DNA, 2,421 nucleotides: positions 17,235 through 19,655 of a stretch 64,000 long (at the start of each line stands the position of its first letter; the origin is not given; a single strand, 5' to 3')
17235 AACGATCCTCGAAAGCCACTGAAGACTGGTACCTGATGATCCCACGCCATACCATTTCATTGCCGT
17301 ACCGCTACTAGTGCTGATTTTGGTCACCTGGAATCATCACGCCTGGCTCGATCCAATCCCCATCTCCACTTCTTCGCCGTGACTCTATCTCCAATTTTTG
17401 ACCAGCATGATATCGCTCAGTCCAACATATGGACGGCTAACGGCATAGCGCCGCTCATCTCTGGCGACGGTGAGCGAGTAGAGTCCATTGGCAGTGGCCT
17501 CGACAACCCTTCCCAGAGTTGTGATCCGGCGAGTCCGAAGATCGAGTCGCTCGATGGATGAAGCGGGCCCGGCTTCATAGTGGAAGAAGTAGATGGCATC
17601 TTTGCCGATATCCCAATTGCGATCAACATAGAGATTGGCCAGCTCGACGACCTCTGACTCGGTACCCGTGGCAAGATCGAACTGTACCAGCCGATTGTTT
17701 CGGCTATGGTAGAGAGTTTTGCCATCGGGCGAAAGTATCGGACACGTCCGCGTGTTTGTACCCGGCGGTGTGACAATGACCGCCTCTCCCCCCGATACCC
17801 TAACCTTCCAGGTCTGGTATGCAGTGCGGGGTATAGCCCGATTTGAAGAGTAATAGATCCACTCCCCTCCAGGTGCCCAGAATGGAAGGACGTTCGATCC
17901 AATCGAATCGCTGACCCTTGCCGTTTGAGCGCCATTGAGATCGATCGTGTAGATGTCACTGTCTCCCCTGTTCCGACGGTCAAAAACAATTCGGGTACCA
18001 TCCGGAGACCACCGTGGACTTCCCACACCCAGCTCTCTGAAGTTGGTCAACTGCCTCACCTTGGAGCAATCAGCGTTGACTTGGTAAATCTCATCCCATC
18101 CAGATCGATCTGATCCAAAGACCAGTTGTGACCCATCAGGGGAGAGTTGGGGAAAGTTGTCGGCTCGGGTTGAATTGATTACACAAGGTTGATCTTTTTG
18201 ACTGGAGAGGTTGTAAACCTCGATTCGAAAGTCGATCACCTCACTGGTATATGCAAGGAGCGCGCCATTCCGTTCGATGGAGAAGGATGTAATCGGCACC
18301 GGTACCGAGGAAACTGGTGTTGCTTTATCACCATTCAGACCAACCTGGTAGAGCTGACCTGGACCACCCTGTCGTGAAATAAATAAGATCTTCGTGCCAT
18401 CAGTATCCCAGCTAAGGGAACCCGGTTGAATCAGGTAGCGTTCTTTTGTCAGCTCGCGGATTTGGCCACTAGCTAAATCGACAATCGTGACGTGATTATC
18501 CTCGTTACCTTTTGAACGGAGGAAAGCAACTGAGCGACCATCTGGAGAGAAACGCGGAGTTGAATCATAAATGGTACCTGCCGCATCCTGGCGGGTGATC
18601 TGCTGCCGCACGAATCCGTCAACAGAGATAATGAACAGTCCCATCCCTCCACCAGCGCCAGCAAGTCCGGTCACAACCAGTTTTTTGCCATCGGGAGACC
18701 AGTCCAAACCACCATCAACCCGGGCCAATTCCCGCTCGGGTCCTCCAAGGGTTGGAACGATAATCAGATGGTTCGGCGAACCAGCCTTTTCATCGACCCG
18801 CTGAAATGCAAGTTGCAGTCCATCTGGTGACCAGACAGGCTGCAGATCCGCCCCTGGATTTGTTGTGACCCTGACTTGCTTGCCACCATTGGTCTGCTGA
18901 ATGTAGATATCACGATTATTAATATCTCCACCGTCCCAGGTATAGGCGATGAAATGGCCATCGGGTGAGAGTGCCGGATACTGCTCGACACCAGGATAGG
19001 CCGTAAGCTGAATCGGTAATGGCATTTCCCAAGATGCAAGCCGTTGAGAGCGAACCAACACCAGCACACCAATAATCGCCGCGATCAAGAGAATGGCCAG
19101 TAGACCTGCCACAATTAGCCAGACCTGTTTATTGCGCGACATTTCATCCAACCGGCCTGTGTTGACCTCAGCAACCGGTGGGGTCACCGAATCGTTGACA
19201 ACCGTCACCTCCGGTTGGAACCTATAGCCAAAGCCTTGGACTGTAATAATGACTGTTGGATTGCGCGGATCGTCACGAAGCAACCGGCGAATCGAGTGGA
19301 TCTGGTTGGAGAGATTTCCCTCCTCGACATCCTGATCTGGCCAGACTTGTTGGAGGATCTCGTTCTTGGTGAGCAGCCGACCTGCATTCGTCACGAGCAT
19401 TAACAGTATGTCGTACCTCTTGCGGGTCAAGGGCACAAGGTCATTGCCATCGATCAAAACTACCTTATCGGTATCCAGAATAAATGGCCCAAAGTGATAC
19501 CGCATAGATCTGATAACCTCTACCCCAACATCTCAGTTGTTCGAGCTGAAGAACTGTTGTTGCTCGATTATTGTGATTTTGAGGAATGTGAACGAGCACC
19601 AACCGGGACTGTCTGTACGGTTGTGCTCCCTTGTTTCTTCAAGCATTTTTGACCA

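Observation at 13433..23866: Two giant secreted beta-propeller proteins (FG-GAP vs Kelch) sharing an unassigned ~280 aa C-terminal domain, flanking a CadC-like TolB-propeller regulator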

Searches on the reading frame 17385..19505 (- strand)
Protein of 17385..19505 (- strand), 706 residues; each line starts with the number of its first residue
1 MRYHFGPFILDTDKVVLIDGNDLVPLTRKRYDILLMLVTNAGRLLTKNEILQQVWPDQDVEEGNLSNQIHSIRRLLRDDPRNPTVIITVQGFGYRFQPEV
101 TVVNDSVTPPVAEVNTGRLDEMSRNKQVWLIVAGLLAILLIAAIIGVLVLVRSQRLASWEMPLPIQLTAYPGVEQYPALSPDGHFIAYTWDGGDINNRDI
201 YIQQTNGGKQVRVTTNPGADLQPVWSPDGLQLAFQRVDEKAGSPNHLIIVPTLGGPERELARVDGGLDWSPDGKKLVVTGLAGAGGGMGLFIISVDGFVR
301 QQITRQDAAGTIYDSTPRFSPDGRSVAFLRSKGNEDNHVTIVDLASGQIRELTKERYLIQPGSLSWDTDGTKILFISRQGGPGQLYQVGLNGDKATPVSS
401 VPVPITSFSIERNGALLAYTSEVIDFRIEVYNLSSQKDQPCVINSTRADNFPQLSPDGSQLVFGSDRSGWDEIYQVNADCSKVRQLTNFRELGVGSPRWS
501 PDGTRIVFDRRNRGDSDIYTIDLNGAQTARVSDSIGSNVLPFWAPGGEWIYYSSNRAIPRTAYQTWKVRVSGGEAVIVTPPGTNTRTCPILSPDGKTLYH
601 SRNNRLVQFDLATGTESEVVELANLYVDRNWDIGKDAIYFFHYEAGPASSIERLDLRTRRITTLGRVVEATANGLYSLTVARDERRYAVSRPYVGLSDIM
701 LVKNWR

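Call 4: search_protein_families(library=pfam, proteins=[window:17388-19505:-], max_evalue=0.01)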
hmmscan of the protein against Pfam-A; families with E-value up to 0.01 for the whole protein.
window:17388-19505:- (706 aa): 7 families
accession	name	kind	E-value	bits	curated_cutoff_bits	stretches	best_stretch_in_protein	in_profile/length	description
PF07676.18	PD40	-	5.6e-41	138.1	20.9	5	484-519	2-37/38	WD40-like Beta Propeller Repeat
PF00930.27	DPPIV_N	-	2.2e-19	69.8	22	2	317-409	240-337/354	Dipeptidyl peptidase IV (DPP IV) N-terminal region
PF00486.34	Trans_reg_C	-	2.7e-18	66.2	26.2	1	24-96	4-77/77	Transcriptional regulatory protein, C terminal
PF25174.1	Beta-prop_THOC3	-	2.5e-11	43.5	305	1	318-418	95-187/272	THOC3 beta-propeller domain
PF02897.21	Peptidase_S9_N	-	2.7e-06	26.9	24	0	318-377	130-188/414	Prolyl oligopeptidase, N-terminal beta-propeller domain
PF14583.12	Pectate_lyase22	-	0.00036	19.8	30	0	499-556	43-102/386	Oligogalacturonate lyase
PF24817.1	WD40_WDHD1_1st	-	0.0025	17.5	109.9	0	315-380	226-287/291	WDHD1 first WD40 domain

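Call 5: search_protein_families(library=ncbifam, proteins=[window:17388-19505:-], max_evalue=0.01)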
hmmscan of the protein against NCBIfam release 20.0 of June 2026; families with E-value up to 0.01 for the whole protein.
window:17388-19505:- (706 aa): 44 families (the best 25 are shown)
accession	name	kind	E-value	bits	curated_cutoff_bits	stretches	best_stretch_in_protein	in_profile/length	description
TIGR02800.1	propeller_TolB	equivalog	2.5e-59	201.3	343.15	3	268-487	197-406/418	Tol-Pal system beta propeller repeat protein TolB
NF053518.1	DipepPtdsDpp5Prph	equivalog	5.1e-29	101.3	900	4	267-446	200-383/655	dipeptidyl-peptidase Dpp5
NF002183.0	PRK01029.1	equivalog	9e-29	100.7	405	3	450-556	284-391/429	Tol-Pal system protein TolB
NF033523.0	lasso_peptidase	equivalog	9.2e-27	94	400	3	358-422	87-151/638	Atxe2 family lasso peptide isopeptidase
NF009037.0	PRK12370.1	equivalog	2.2e-17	62.6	589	1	2-107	13-116/553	HilA/EilA family virulence transcriptional regulator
NF045944.1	ResRegRpaBCyano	equivalog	3.2e-13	49.6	330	1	6-97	134-228/229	response regulator transcription factor RpaB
NF000402.1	vanR-B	exception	1.8e-11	43.9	480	1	10-97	135-217/219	vancomycin resistance response regulator transcription factor VanR-B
NF053854.1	RespRegPhoBBctds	equivalog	9.5e-11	41.5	270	1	12-97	143-225/225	two-component system response regulator PhoB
NF003124.0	PRK04043.1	equivalog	4.6e-10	38.9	428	1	431-531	218-316/419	Tol-Pal system protein TolB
NF040689.1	MtrAB_MtrA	equivalog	5e-10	39.1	300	1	6-95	127-217/219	MtrAB system response regulator MtrA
NF033120.0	vanR_FM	exception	1.2e-09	38.1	460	1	9-97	141-230/231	vancomycin resistance response regulator transcription factor, VanR-F/VanR-M family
NF033117.2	vanR_ACDEGLN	exception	4.3e-09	36.3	350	1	11-95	141-224/226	VanR-ABDEGLN family response regulator transcription factor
NF007820.0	PRK10529.1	equivalog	6.6e-09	35.5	325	1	15-97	141-224/225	two-component system response regulator KdpE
NF041734.1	resp_reg_RppA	equivalog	1.2e-08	34.6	250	1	21-97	152-228/229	two-component system response regulator RppA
NF007005.1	PRK09468.1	equivalog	2.3e-08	33.8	331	1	4-99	138-234/237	osmolarity response regulator transcription factor OmpR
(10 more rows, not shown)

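Call 72: find_encoding_contigs(protein=window:17385-19505:-, flank=2000, max_places=3)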
Protein window:17385-19505:- (706 aa): no gene with exactly this product is on record in the collection.
